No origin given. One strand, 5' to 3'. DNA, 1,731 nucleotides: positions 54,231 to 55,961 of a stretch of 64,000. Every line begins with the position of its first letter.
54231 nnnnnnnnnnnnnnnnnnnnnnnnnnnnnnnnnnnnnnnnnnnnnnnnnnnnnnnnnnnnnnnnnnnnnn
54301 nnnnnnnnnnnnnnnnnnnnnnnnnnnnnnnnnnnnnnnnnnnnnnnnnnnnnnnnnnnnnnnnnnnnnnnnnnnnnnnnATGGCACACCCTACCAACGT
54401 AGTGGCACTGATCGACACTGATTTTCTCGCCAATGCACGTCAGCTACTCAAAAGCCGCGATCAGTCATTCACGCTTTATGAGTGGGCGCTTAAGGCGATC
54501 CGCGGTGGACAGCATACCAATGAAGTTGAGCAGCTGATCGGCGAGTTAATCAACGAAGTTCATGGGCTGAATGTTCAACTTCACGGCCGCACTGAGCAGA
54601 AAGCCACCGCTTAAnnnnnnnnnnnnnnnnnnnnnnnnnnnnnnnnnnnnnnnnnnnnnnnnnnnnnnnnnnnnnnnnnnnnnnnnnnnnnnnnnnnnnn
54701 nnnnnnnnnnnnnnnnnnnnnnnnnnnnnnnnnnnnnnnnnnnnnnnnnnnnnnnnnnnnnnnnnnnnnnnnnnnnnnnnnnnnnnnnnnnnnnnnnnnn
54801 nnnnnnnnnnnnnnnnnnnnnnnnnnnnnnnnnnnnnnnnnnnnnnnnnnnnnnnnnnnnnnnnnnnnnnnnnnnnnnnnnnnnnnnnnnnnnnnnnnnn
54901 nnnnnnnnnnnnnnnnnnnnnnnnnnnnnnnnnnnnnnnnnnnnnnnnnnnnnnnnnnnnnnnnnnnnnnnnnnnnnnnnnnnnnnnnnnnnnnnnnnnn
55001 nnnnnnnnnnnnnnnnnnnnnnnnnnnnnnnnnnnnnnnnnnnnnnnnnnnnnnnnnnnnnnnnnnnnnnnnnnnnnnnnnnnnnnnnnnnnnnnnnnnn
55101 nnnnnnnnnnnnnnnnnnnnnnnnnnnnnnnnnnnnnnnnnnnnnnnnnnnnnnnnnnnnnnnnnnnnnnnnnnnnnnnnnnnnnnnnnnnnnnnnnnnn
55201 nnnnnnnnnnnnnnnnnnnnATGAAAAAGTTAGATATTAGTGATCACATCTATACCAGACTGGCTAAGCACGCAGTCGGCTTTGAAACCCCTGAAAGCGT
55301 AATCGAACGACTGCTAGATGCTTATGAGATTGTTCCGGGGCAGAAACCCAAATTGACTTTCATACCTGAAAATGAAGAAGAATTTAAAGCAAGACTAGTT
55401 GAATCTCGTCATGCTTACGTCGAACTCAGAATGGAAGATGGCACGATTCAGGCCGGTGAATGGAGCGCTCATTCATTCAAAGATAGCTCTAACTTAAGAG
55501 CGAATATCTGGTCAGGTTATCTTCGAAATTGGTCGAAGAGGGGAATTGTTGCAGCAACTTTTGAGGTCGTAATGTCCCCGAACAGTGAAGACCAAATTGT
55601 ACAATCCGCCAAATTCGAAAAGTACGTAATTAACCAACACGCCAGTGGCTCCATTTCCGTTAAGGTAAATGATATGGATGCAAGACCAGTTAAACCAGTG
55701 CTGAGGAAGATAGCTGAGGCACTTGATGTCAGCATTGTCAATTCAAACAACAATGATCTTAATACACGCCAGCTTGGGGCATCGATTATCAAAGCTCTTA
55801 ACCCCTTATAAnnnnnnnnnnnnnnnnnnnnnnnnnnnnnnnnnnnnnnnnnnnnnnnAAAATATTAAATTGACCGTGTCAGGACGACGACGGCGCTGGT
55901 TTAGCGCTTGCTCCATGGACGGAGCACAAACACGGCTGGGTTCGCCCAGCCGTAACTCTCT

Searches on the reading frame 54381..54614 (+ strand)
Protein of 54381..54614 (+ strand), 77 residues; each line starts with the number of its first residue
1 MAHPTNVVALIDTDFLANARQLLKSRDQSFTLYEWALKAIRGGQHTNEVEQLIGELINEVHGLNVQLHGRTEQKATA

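Call 32: search_protein_families(library=pfam, proteins=[window:54381-54614:+], max_evalue=0.01)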
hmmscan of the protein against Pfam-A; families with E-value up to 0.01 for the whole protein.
window:54381-54614:+ (77 aa): 0 families

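Call 55: search_dna_similar(query=window:54381-54611:+, collection=plasmids, mode=protein, max_evalue=0.01, max_rows=40, rows=spread)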
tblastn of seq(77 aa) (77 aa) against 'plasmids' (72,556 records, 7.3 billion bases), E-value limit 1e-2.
Records with a match: 728; places in all: 729; records where one place covers at least 80% of the query: 720.
Best place of each record, by identity: 95-99% 1; 80-90% 1; 60-80% 521; <60% 205.
By first word of the organism name: Klebsiella 344; Escherichia 195; Enterobacter 89; Salmonella 49; Citrobacter 25; Cronobacter 10; Shigella 7; Moellerella 3; uncultured 1; Kluyvera 1; and 4 more.
By predicted mobility (MOB-suite, as given by PLSDB): non-mobilizable 718; conjugative 6; mobilizable 4.
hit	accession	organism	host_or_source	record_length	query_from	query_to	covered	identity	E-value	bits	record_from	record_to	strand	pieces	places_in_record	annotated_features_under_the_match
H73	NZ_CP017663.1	Cronobacter sp. JZ38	Tribulus terrestris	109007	1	76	99%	98.7%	1e-43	155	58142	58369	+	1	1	hypothetical protein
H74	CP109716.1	Klebsiella pneumoniae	whole organism,Sink Drain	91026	1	70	91%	64.3%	1e-26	107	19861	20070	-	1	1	hypothetical protein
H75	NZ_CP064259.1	Klebsiella pneumoniae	whole organism,blood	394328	1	70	91%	64.3%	1e-26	107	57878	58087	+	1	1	hypothetical protein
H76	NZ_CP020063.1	Klebsiella pneumoniae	-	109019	1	70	91%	64.3%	2e-26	107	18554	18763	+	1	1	hypothetical protein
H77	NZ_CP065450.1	Klebsiella pneumoniae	Homo sapiens,Taichung Veterans General ...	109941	1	70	91%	64.3%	2e-26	107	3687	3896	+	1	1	hypothetical protein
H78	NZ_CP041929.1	Klebsiella pneumoniae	Homo sapiens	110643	1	70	91%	64.3%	2e-26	107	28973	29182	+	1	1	hypothetical protein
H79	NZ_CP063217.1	Klebsiella pneumoniae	Homo sapiens,whole organism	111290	1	70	91%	64.3%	2e-26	107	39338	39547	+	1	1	hypothetical protein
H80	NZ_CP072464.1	Klebsiella pneumoniae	Homo sapiens,urine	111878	1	70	91%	64.3%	2e-26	107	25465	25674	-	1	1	hypothetical protein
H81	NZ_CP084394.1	Klebsiella pneumoniae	Homo sapiens,Surveillance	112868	1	70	91%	64.3%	2e-26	107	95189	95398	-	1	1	hypothetical protein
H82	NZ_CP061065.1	Klebsiella pneumoniae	Homo sapiens,rectal swab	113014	1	70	91%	64.3%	2e-26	107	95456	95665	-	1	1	hypothetical protein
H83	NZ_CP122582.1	Klebsiella pneumoniae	Homo sapiens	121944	1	70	91%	64.3%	2e-26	107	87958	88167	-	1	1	hypothetical protein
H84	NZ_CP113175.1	Klebsiella pneumoniae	chicken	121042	1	70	91%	64.3%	2e-26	107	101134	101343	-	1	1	hypothetical protein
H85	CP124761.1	Klebsiella michiganensis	Homo sapiens,Rectal Swab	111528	1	70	91%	64.3%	2e-26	107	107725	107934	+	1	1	hypothetical protein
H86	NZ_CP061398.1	Klebsiella pneumoniae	Homo sapiens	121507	1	70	91%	64.3%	2e-26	106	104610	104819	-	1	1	hypothetical protein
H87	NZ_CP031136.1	Escherichia coli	human,biological fluid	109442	1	70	91%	64.3%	2e-25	103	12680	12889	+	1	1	hypothetical protein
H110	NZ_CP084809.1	Klebsiella quasipneumoniae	Water (environment),Whole organism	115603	1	74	96%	48.6%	3e-19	86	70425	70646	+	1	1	hypothetical protein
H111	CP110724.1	Klebsiella pneumoniae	Homo sapiens,throat swab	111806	1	74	96%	44.6%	3e-17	81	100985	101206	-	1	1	hypothetical protein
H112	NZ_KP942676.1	Pectobacterium carotovorum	Delia radicum,maggot intestine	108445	1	60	78%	45.0%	7e-11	62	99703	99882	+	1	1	hypothetical protein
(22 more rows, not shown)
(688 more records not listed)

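Call 56: search_dna_similar(query=window:54381-54611:+, collection=phages, mode=protein, max_evalue=0.01, max_rows=40)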
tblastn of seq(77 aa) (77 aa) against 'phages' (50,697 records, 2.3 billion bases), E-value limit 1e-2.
Records with a match: 12; places in all: 12; records where one place covers at least 80% of the query: 12.
Best place of each record, by identity: 60-80% 10; <60% 2.
By first word of the organism name: Klebsiella 6; Escherichia 4; Salmonella 2.
By host as written in the record: Salmonella enterica subsp. enterica serovar Typhimurium strain LT2 2; Escherichia coli strain SCU-175 1; Klebsiella pneumoniae ST13-OXA48 1; Klebsiella pneumoniae strain 4011 1; Klebsiella pneumoniae strain 9362 1; horse 1; Klebsiella pneumoniae subsp. pneumoniae LC-1825/18 1; Escherichia coli str. K-12 substr. MG1655 1; and 3 more.
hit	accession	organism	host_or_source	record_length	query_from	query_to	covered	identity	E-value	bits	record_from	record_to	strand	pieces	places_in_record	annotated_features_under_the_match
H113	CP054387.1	Escherichia phage CMS-2020a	Escherichia coli strain SCU-175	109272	1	70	91%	65.7%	2e-26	105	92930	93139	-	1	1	record has no annotation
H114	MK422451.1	Klebsiella phage ST13-OXA48phi12.3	Klebsiella pneumoniae ST13-OXA48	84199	1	70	91%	64.3%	5e-27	107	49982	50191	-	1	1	hypothetical protein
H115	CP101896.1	Klebsiella phage GArcari-2022b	Klebsiella pneumoniae strain 4011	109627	1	70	91%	64.3%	5e-27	107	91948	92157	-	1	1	record has no annotation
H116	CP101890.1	Klebsiella phage GArcari-2022a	Klebsiella pneumoniae strain 9362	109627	1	70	91%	64.3%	5e-27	107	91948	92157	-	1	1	record has no annotation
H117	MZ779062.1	Klebsiella phage pJN2-26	horse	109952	1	70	91%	64.3%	5e-27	107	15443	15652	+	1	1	hypothetical protein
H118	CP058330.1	Klebsiella phage vB_Kpn_1825-KPC53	Klebsiella pneumoniae subsp. pneumoniae ...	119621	1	70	91%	64.3%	5e-27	107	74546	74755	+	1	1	record has no annotation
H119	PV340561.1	Escherichia phage PhiR41_1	Escherichia coli str. K-12 substr. ...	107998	1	70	91%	64.3%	7e-26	103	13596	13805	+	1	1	hypothetical protein (x2)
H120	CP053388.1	Escherichia phage CMS-2020a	Escherichia coli strain SCU-107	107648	1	70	91%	64.3%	9e-26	103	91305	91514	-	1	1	record has no annotation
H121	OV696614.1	Escherichia phage Cyrano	-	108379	1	70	91%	64.3%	9e-26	103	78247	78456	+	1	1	Hypothetical protein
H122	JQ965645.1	Salmonella phage SSU5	Salmonella enterica subsp. enterica ...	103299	1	75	97%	58.7%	1e-23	98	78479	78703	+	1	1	hypothetical protein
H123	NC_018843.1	Salmonella phage SSU5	Salmonella enterica subsp. enterica ...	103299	1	75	97%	58.7%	1e-23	98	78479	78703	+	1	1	hypothetical protein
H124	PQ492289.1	Klebsiella phage vB_KpnS_p4727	Klebsiella pneumoniae 4727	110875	1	70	91%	62.9%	4e-26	104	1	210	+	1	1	record has no annotation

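Call 57: get_annotated_region(hit=H112, flank=3000)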
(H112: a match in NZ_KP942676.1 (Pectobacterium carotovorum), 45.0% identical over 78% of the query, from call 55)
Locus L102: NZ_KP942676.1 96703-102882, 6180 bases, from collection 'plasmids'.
description: Pectobacterium carotovorum plasmid Drgb1, complete sequence
organism: Pectobacterium carotovorum (NCBI taxid 554)
taxonomy: Bacteria; Pseudomonadota; Gammaproteobacteria; Enterobacterales; Pectobacteriaceae; Pectobacterium; Pectobacterium carotovorum
host: -; source: Delia radicum,maggot intestine; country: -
typing (MOB-suite, as given by PLSDB): non-mobilizable; replicon rep_cluster_973
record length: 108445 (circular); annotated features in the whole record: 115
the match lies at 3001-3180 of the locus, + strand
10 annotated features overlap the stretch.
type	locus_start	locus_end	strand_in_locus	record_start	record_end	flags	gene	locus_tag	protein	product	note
CDS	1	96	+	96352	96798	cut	-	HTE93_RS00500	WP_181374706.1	hypothetical protein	-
CDS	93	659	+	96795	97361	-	-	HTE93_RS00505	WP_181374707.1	3'-5' exonuclease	-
CDS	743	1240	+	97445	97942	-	-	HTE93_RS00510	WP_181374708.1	hypothetical protein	-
CDS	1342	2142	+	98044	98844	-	-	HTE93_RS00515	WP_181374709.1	hypothetical protein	-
CDS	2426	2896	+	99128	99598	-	-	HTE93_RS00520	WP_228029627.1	phage N-6-adenine-methyltransferase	-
CDS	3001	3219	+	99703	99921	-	-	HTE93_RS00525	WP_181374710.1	hypothetical protein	-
CDS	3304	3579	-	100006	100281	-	-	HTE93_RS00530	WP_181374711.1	hypothetical protein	-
CDS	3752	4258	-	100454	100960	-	-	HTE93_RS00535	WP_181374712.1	lecithin retinol acyltransferase family protein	-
CDS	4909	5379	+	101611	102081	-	-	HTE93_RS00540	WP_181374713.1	hypothetical protein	-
CDS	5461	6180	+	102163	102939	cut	-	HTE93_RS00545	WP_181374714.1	colicin-like pore-forming protein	GO:0019835 - cytolysis [Evidence IEA]; GO:0050829 - defense response to Gram-negative bacterium [Evidence IEA]; ...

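Call 58: get_annotated_region(hit=H111, flank=3000)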
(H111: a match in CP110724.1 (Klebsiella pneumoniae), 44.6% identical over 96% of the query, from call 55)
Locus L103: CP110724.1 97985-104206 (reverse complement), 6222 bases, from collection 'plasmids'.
description: Klebsiella pneumoniae strain KSB1_7G plasmid pKSB1_7G.2, complete sequence
organism: Klebsiella pneumoniae (NCBI taxid 573)
taxonomy: Bacteria; Pseudomonadota; Gammaproteobacteria; Enterobacterales; Enterobacteriaceae; Klebsiella; Klebsiella pneumoniae
host: -; source: Homo sapiens,throat swab; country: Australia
typing (MOB-suite, as given by PLSDB): non-mobilizable; replicon rep_cluster_2469
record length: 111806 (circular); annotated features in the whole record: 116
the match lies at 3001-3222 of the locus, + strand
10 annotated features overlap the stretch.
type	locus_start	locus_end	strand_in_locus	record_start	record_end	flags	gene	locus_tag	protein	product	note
CDS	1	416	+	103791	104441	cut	-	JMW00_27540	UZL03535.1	ATP-binding protein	-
CDS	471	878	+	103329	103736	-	-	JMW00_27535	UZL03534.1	hypothetical protein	-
CDS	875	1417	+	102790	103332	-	-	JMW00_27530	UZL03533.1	3'-5' exonuclease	-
CDS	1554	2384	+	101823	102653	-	-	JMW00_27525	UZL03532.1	hypothetical protein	-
CDS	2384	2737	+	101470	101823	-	-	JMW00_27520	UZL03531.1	hypothetical protein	-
CDS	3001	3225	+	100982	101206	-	-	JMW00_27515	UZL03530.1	hypothetical protein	-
CDS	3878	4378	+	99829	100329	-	rnhA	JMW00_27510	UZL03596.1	ribonuclease HI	-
CDS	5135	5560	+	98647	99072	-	-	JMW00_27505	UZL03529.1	tellurite resistance TerB family protein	-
CDS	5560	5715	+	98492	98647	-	-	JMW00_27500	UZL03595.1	DUF3927 family protein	-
CDS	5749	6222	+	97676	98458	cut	-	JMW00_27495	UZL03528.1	Rha family transcriptional regulator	-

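Call 59: get_annotated_region(hit=H110, flank=3000)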
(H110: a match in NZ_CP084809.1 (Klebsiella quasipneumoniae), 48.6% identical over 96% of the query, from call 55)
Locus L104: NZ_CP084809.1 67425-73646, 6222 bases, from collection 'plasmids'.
description: Klebsiella quasipneumoniae subsp. quasipneumoniae strain SB1124 plasmid pKqq_SB1124_3, complete sequence
organism: Klebsiella quasipneumoniae (NCBI taxid 1667327)
taxonomy: Bacteria; Pseudomonadota; Gammaproteobacteria; Enterobacterales; Enterobacteriaceae; Klebsiella; Klebsiella quasipneumoniae
host: -; source: Water (environment),Whole organism; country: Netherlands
typing (MOB-suite, as given by PLSDB): non-mobilizable; replicon rep_cluster_2469
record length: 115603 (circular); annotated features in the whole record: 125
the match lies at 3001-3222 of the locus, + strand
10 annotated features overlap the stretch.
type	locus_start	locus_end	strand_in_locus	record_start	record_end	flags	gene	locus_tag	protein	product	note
CDS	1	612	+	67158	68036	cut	-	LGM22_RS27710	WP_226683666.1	hypothetical protein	-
CDS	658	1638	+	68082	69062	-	-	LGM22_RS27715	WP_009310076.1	IS5-like element ISKpn26 family transposase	GO:0006313 - DNA transposition [Evidence IEA]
CDS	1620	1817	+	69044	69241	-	-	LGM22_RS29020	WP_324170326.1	hypothetical protein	-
CDS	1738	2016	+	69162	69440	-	-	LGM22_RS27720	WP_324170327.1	hypothetical protein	-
CDS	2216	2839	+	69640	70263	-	-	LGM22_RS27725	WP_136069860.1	phage N-6-adenine-methyltransferase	-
CDS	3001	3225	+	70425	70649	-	-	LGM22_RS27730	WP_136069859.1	hypothetical protein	-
CDS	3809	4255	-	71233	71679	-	-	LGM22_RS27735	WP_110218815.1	hypothetical protein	-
CDS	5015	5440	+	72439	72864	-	-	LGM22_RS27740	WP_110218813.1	tellurite resistance TerB family protein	-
CDS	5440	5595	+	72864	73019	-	-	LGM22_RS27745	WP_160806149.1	DUF3927 family protein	-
CDS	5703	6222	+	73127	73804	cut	-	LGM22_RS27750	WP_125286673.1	GIY-YIG nuclease family protein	-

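Call 60: get_annotated_region(hit=H73, flank=3000)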
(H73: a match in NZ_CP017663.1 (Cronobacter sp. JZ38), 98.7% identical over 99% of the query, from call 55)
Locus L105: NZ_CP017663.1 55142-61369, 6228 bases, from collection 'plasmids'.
description: Cronobacter sp. JZ38 plasmid unnamed1, complete sequence
organism: Cronobacter sp. JZ38 (NCBI taxid 1906275)
taxonomy: Bacteria; Pseudomonadota; Gammaproteobacteria; Enterobacterales; Enterobacteriaceae; Cronobacter; Cronobacter sp. JZ38
host: -; source: Tribulus terrestris; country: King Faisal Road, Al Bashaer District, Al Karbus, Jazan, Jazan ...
typing (MOB-suite, as given by PLSDB): non-mobilizable
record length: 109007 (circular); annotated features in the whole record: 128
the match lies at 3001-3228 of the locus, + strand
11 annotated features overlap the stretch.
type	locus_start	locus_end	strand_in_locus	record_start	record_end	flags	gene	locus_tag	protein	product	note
CDS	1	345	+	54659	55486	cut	-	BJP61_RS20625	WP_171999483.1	hypothetical protein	-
CDS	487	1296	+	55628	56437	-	-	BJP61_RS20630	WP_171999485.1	hypothetical protein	-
CDS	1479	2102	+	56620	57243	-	-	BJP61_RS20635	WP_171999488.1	hypothetical protein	-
CDS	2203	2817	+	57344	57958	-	-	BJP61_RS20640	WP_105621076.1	phage N-6-adenine-methyltransferase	-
CDS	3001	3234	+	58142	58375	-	-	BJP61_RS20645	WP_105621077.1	hypothetical protein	-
CDS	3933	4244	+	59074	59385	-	-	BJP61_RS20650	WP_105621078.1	hypothetical protein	-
CDS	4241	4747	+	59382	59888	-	-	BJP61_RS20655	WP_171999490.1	hypothetical protein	-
CDS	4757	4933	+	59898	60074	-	-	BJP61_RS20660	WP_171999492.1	hypothetical protein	-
CDS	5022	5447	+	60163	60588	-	-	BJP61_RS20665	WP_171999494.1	TerB family tellurite resistance protein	-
CDS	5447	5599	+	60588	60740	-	-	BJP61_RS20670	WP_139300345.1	DUF3927 family protein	-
CDS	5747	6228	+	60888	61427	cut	-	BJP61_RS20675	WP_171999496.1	hypothetical protein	-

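Call 83: search_protein_families(library=phrogs, proteins=[window:54381-54614:+], max_evalue=0.001)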
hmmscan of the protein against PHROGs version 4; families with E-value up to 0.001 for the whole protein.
window:54381-54614:+ (77 aa): 1 family
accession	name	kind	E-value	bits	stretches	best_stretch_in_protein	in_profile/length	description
phrog_5343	-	unknown function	5.2e-34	117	1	1-74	1-74/76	-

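Call 84: search_protein_families(library=padloc, proteins=[window:54381-54614:+], max_evalue=0.01)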
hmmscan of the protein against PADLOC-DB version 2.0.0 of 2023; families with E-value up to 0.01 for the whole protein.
window:54381-54614:+ (77 aa): 0 families

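Call 88: find_related_loci(query=A6, collection=metagenome_contigs, flank=2500)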
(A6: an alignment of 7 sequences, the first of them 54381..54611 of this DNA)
Query A6 (77 aa) in metagenome_contigs; peptide patterns used: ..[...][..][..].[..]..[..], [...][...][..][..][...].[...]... (x = any residue, [..] = any of these).
171 stretches matched a pattern; 67 encode a relative of the query (tblastn E <= 1e-3); 66 distinct loci.
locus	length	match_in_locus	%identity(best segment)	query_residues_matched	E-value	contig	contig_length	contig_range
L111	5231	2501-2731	100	1-77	3e-49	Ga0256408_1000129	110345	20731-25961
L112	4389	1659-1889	99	1-77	1e-48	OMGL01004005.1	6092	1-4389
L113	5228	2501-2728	93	1-76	4e-46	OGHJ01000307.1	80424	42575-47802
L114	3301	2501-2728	61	1-76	3e-31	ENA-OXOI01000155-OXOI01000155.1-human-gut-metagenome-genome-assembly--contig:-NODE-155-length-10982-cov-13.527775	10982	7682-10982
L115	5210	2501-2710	64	1-70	8e-31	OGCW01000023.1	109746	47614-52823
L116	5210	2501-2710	64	1-70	8e-31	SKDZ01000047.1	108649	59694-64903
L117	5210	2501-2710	64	1-70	8e-31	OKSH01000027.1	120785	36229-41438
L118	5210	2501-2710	64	1-70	8e-31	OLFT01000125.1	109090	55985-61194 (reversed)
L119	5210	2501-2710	64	1-70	8e-31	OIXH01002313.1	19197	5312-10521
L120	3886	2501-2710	64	1-70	8e-31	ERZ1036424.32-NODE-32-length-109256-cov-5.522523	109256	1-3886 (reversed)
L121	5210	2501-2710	64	1-70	8e-31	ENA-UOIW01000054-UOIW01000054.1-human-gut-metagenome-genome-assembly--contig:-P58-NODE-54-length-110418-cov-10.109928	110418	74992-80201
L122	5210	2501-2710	64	1-70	8e-31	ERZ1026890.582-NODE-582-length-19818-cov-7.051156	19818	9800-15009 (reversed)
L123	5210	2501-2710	64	1-70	8e-31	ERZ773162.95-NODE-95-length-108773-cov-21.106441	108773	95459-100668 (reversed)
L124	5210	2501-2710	64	1-70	8e-31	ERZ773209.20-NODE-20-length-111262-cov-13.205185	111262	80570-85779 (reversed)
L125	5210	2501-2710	64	1-70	1e-30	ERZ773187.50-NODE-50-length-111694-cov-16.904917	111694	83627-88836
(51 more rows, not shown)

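Call 107: predict_structure(protein=window:54381-54611:+)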
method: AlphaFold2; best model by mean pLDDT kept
length: 77 residues; sequences in the alignment: 1
mean_pLDDT: 59.1   pTM: 0.38
mean pLDDT of the five models: 59.1, 55.6, 53.1, 52.8, 52.2
residues with pLDDT >= 90: 0; 70-90: 15; 50-70: 44; < 50: 18
segments of 3 or more residues with pLDDT < 50: 1-9, 69-77
pLDDT, mean of each block of 10 residues (from residue 1): 42 68 62 63 63 75 59 35
secondary structure, 60 per line:
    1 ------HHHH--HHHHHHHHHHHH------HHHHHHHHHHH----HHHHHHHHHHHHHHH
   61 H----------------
elements in order: H7-10 H13-24 H31-41 H46-61

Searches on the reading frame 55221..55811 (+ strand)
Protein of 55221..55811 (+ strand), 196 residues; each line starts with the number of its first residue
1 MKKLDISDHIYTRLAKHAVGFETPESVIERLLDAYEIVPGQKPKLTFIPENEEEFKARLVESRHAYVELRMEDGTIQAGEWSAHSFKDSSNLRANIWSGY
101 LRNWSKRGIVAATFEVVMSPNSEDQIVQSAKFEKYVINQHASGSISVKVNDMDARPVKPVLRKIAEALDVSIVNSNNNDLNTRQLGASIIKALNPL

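Call 32: search_protein_families(library=pfam, proteins=[window:55221-55811:+], max_evalue=0.01)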
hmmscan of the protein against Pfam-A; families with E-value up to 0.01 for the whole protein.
window:55221-55811:+ (196 aa): 1 family
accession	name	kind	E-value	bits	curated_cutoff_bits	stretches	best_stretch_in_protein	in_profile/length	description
PF24434.1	DUF7557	-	0.00024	20.9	25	1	1-36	1-36/45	Family of unknown function (DUF7557)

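Call 83: search_protein_families(library=phrogs, proteins=[window:55221-55811:+], max_evalue=0.001)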
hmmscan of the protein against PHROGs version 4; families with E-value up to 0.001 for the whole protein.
window:55221-55811:+ (196 aa): 0 families

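Call 84: search_protein_families(library=padloc, proteins=[window:55221-55811:+], max_evalue=0.01)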
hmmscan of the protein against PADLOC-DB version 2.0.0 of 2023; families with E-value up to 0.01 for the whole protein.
window:55221-55811:+ (196 aa): 0 families
